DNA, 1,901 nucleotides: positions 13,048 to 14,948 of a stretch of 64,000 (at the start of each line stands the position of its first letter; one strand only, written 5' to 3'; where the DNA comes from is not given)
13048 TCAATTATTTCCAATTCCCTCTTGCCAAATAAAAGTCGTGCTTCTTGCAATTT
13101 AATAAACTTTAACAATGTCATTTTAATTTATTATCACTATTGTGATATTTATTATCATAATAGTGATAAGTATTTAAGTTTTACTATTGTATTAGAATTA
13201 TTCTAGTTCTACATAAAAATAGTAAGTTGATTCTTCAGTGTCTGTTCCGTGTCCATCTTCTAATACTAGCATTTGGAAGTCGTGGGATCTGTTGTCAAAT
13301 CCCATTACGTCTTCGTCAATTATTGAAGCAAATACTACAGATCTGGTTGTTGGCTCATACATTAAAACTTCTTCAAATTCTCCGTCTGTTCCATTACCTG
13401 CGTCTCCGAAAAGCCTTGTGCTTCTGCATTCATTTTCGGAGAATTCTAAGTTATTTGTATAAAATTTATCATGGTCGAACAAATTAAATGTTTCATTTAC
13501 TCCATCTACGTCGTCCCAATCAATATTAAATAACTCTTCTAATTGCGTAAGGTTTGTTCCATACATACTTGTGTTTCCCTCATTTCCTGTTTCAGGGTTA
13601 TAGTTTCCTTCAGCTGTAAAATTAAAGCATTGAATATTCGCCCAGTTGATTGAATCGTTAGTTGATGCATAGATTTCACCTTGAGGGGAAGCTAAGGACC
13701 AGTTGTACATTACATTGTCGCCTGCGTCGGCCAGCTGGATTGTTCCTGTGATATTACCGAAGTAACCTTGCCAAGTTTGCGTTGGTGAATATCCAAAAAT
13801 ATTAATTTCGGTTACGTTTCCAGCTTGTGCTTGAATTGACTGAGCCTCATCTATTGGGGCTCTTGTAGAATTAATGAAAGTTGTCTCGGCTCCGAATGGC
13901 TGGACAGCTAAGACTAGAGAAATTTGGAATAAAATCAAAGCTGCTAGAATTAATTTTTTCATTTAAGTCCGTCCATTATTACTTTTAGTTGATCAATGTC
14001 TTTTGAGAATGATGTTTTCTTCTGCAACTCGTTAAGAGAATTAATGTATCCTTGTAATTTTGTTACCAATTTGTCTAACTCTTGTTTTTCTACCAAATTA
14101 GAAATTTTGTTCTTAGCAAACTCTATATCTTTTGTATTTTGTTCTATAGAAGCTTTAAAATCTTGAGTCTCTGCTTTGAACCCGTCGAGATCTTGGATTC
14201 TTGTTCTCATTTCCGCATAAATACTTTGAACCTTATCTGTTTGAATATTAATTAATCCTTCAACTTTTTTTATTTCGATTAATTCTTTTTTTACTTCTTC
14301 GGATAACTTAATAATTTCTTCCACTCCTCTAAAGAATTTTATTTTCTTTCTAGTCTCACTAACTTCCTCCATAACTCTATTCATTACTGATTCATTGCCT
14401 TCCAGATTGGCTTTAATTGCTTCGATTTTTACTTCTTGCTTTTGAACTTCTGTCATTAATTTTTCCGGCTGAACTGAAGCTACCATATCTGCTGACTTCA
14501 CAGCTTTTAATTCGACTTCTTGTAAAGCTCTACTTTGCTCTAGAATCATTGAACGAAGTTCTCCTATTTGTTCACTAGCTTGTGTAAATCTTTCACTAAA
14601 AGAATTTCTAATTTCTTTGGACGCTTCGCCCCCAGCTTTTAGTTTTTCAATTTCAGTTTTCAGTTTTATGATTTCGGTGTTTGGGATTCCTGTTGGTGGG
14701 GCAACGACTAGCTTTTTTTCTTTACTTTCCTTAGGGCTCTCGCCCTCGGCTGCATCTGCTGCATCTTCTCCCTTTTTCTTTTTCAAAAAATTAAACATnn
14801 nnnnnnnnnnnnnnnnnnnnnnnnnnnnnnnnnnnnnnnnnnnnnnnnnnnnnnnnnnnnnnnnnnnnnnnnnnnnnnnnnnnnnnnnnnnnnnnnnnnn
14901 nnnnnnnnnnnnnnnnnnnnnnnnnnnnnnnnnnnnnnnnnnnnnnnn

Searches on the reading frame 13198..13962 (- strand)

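Call 4: search_protein_families(library=pfam, proteins=[window:13198-13962:-], max_evalue=0.1)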
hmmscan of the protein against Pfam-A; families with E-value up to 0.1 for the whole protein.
window:13198-13962:- (254 aa): 0 families

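Call 8: search_protein_families(library=ncbifam, proteins=[window:13198-13962:-], max_evalue=0.1)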
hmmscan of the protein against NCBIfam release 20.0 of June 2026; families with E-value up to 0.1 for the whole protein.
window:13198-13962:- (254 aa): 1 family
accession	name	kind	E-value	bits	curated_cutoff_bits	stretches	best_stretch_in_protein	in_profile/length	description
NF038114.1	rightmost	domain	0.011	16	35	1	72-134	10-71/113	PxKF domain-containing protein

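Call 25: search_protein_families(library=padloc, proteins=[window:13198-13962:-], max_evalue=0.01)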
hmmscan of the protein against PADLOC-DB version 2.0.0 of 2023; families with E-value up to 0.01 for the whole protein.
window:13198-13962:- (254 aa): 0 families

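Call 26: search_protein_families(library=phrogs, proteins=[window:13198-13962:-], max_evalue=0.01)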
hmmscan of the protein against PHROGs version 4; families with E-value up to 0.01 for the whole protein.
window:13198-13962:- (254 aa): 0 families

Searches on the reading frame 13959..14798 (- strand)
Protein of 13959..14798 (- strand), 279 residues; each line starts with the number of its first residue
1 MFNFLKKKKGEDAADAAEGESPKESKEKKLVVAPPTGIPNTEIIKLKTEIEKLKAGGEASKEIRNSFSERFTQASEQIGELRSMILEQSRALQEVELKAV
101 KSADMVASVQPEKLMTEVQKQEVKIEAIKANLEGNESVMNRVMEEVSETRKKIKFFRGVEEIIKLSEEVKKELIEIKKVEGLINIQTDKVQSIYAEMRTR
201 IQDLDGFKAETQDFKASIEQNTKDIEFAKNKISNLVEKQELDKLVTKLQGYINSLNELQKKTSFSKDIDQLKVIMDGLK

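Call 4: search_protein_families(library=pfam, proteins=[window:13959-14798:-], max_evalue=0.1)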
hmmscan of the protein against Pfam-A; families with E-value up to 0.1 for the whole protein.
window:13959-14798:- (279 aa): 1 family
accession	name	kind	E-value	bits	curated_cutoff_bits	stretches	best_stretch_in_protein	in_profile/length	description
PF12795.12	MscS_porin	-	0.0072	16.4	34.4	1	30-140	67-180/238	Mechanosensitive ion channel porin domain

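Call 8: search_protein_families(library=ncbifam, proteins=[window:13959-14798:-], max_evalue=0.1)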
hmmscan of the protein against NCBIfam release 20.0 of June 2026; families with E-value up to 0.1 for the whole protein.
window:13959-14798:- (279 aa): 5 families
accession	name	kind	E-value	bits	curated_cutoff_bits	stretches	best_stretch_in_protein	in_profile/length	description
TIGR02169.1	SMC_prok_A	equivalog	1.9e-05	22.5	729.4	1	90-273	219-400/1165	chromosome segregation protein SMC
TIGR02168.1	SMC_prok_B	equivalog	9e-05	20.4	567.35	1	45-260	711-945/1181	chromosome segregation protein SMC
NF002572.0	PRK02224.1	equivalog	0.0011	17.4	1087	1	41-240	251-446/888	DNA double-strand break repair ATPase Rad50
NF045487.1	ASRP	equivalog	0.0039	15.9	300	2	115-262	134-280/593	archaea-specific SMC-related protein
NF003034.1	PRK03918.1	equivalog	0.059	11.3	700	0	47-257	175-388/878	DNA double-strand break repair ATPase Rad50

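Call 25: search_protein_families(library=padloc, proteins=[window:13959-14798:-], max_evalue=0.01)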
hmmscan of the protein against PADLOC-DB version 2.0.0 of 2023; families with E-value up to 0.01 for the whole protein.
window:13959-14798:- (279 aa): 4 families
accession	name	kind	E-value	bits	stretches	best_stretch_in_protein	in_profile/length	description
PDLC03865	LmuB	-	7.3e-05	19.1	1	41-263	551-800/1007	-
PDLC03868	LmuB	-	0.0042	13.4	1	47-249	231-437/1035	-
PDLC00581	JetC3|JetC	-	0.0057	12.5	1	41-262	807-1017/1473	DUF3584 domain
PDLC00551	JetC2|JetC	-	0.0093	11.8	0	44-266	758-976/1365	DUF3584 domain; MukB-like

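Call 26: search_protein_families(library=phrogs, proteins=[window:13959-14798:-], max_evalue=0.01)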
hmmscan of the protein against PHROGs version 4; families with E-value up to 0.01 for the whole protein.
window:13959-14798:- (279 aa): 1 family
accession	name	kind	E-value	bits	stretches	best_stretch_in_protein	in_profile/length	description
phrog_77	-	DNA, RNA and nucleotide metabolism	0.0072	15.8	0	29-279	553-797/967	SbcC-like subunit of palindrome specific endonuclease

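Call 39: search_protein_families(library=pfam, proteins=[window:13959-14798:-], max_evalue=10)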
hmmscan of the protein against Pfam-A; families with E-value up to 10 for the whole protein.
window:13959-14798:- (279 aa): 10 families
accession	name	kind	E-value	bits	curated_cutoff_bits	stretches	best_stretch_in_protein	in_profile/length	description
PF12795.12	MscS_porin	-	0.0072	16.4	34.4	2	30-140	67-180/238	Mechanosensitive ion channel porin domain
PF07889.17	DUF1664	-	0.45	11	34.6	1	187-259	54-124/124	Protein of unknown function (DUF1664)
PF02542.21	YgbB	-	0.71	10.6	26.7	1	149-217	64-132/155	YgbB family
PF04906.18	Tweety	-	1.3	8.1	31.8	1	99-201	258-360/431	Tweety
PF05478.16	Prominin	-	2.2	6.7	34.3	1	87-238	596-713/799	Prominin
PF16526.10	CLZ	-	2.9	8.8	26.7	1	111-154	19-62/71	C-terminal leucine zipper domain of cyclic nucleotide-gated channels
PF14479.11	HeLo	-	3.3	7.9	23.2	0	154-262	72-180/205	Prion-inhibition and propagation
PF16331.10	TolA_bind_tri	-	4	8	30.1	1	202-249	25-70/76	TolA binding protein trimerisation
PF09969.14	DUF2203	-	5.5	8.1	24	1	193-259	11-73/122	Uncharacterized conserved protein (DUF2203)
PF08614.16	ATG16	-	7.4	7.1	33.7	1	17-135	53-168/200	Autophagy protein 16 (ATG16)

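Call 55: find_homologous_proteins(query=window:13959-14798:-, max_evalue=0.001)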
Query window:13959-14798:- (279 aa): 464 proteins with E <= 0.001 among 4057 candidates; the best 120 are listed.
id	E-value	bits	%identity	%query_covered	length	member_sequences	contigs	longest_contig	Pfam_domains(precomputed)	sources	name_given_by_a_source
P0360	3.3e-161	552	100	100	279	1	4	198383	-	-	-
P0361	1.6e-157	540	100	99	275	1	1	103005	-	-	-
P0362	4.3e-136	470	86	100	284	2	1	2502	-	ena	-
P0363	6.0e-131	453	84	100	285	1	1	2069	-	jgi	jgi:chromosome segregation ATPase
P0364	9.2e-127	440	83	100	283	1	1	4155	-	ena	-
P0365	3.8e-124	431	79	100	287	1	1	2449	-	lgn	-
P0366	2.2e-120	419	77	100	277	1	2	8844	-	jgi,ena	-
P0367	3.5e-120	418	76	100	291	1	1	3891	-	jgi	jgi:chromosome segregation ATPase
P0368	1.7e-119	416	86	87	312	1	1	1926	-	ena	-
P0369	7.6e-119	414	77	100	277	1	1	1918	-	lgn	-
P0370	8.5e-119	414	76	100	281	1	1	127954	-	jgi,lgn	jgi:chromosome segregation ATPase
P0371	8.9e-119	414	76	100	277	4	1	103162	-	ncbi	-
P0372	9.0e-119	414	77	95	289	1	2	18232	-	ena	-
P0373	6.2e-118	411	75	100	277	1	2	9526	-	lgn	-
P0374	3.8e-117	408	75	100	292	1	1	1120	-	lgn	-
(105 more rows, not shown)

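Call 57: search_solved_structures(query=A3, max_evalue=10)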
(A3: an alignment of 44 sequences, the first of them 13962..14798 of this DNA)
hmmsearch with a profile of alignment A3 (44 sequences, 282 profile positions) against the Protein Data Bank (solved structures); distinct sequences matched with E-value up to 10: 13.
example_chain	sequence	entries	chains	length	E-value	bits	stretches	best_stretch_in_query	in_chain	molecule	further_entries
3jqh_A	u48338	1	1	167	0.0016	21.2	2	191-260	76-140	C-type lectin domain family 4 member M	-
5zhy_A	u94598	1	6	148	0.028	17.1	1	153-260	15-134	Spike glycoprotein, Spike glycoprotein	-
7o92_A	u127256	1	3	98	0.16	14.6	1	190-277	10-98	hypothetical protein UY81_C0065G0003 residues 18-54 from Candidatus Giovannonibacteria bac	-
6u7h_A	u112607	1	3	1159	0.19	14.4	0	185-260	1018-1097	spike glycoprotein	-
8wde_A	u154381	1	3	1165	0.19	14.3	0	185-260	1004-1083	Spike glycoprotein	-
2xzr_A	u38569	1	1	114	0.4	13.3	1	162-255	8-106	IMMUNOGLOBULIN-BINDING PROTEIN EIBD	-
7cyc_A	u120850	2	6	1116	0.42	13.2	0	185-260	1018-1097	Spike glycoprotein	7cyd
9rld_L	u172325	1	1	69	0.44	13.1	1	192-245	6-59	Major outer membrane lipoprotein Lpp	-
1fbm_A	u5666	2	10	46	0.62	12.7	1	204-237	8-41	PROTEIN (CARTILAGE OLIGOMERIC MATRIX PROTEIN) | CARTILAGE OLIGOMERIC MATRIX PROTEIN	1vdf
8i33_A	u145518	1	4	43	0.73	12.4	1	234-264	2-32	Prelamin-A/C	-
2wpr_A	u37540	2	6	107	1.6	11.3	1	180-278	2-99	TRIMERIC AUTOTRANSPORTER ADHESIN FRAGMENT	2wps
8r9w_A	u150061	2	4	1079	3.2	10.3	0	165-226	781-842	Spike protein | PDCoV spike glycoprotein S1A domain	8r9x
9dez_A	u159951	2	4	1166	3.2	10.3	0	165-226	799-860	Spike glycoprotein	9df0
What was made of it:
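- Tried and rejected: The PDB profile search gave only generic coiled coils (call 57).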

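Call 65: predict_structure(alignment_id=A3)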
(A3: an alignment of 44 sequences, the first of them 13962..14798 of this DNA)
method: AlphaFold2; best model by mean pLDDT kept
length: 279 residues; sequences in the alignment: 44
mean_pLDDT: 76.7   pTM: 0.28
mean pLDDT of the five models: 76.7, 74.6, 71.4, 61.7, 58.7
residues with pLDDT >= 90: 100; 70-90: 106; 50-70: 35; < 50: 38
segments of 3 or more residues with pLDDT < 50: 1-37
pLDDT, mean of each block of 10 residues (from residue 1): 34 26 30 42 75 81 87 92 92 89 76 82 88 90 90 91 93 95 95 94 93 91 85 66 73 70 62 64
secondary structure, 60 per line:
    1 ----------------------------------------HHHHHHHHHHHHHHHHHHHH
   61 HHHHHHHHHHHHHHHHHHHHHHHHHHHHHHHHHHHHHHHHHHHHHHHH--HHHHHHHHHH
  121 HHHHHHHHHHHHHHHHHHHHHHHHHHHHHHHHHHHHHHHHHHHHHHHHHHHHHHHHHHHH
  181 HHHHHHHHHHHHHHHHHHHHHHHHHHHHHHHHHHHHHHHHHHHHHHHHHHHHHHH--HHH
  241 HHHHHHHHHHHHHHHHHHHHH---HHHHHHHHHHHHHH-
elements in order: H41-108 H111-235 H238-261 H265-278

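Call 68: fold_search(model_id=the predicted structure, library=pdb)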
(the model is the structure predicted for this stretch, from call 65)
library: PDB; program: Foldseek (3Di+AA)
matches with E <= 10: 0; with E <= 0.001: 0
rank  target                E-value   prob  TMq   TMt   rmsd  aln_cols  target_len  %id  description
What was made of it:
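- Tried and rejected: Foldseek gave no match (call 68).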

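Call 84: search_protein_families(library=pfam, alignment_id=A3, max_evalue=1)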
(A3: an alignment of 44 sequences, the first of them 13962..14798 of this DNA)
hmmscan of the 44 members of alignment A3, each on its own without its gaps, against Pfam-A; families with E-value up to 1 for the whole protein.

A. member 1, window:13962-14798:- (279 aa): 3 families
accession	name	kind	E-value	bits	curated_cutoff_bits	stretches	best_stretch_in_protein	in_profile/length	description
PF12795.12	MscS_porin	-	0.0072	16.4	34.4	1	30-140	67-180/238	Mechanosensitive ion channel porin domain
PF07889.17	DUF1664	-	0.45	11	34.6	0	187-259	54-124/124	Protein of unknown function (DUF1664)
PF02542.21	YgbB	-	0.71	10.6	26.7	1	149-217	64-132/155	YgbB family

B. families by the number of members that match (of 44 scanned): 121 families (the first 25 are shown)
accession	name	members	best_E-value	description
PF07889.17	DUF1664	39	0.0003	Protein of unknown function (DUF1664)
PF08614.16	ATG16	15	0.0026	Autophagy protein 16 (ATG16)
PF05531.17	NPV_P10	13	0.00011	Nucleopolyhedrovirus P10 protein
PF16591.11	HBM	11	1.6e-06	Helical bimodular sensor domain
PF04906.18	Tweety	11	0.018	Tweety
PF04513.17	Baculo_PEP_C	10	0.014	Baculovirus polyhedron envelope protein, PEP, C terminus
PF06009.19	Laminin_II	9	0.0014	Laminin Domain II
PF03723.20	Hemocyanin_C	8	0.0076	Hemocyanin, ig-like domain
PF07303.18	Occludin_ELL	8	0.1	Occludin homology domain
PF23005.1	DUF7032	7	0.005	Domain of unknown function (DUF7032)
PF06103.16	DUF948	7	0.0077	Bacterial protein of unknown function (DUF948)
PF10046.14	BLOC1_2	6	0.064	Biogenesis of lysosome-related organelles complex-1 subunit 2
PF13166.12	AAA_13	6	0.075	AAA domain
PF09486.15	HrpB7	6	0.077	Bacterial type III secretion protein (HrpB7)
PF21938.1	CAP_N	6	0.33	CAP, N-terminal domain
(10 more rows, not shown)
